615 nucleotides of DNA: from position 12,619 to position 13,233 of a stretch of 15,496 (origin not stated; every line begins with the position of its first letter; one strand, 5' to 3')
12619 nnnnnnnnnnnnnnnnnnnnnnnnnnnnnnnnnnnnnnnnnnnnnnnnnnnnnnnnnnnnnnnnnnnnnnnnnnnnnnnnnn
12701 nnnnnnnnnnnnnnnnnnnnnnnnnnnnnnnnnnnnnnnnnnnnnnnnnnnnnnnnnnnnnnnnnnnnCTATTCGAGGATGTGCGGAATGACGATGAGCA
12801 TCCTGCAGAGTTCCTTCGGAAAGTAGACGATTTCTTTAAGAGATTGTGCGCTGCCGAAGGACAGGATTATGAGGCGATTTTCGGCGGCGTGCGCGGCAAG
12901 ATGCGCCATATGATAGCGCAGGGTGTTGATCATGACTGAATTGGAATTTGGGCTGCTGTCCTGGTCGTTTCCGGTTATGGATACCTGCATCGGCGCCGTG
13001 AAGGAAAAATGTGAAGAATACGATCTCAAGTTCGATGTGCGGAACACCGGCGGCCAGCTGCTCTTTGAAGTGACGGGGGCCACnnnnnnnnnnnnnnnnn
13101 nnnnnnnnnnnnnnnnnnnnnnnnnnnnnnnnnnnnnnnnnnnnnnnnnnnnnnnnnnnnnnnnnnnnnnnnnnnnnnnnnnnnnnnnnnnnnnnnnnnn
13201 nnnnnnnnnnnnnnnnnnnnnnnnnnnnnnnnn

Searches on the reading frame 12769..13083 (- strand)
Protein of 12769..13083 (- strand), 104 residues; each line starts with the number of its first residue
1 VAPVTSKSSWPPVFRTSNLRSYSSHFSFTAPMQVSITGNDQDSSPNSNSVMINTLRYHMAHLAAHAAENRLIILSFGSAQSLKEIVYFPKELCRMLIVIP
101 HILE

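Call 9: search_protein_families(library=pfam, proteins=[window:12769-13083:-], max_evalue=0.1)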
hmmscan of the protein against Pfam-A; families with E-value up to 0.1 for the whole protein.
window:12769-13083:- (104 aa): 1 family
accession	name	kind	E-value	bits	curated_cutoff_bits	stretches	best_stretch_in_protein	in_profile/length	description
PF00837.23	T4_deiodinase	-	0.067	12.9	27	1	40-80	75-113/237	Iodothyronine deiodinase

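Call 10: search_protein_families(library=phrogs, proteins=[window:12769-13083:-], max_evalue=0.1)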
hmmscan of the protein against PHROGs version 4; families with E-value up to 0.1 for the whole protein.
window:12769-13083:- (104 aa): 0 families
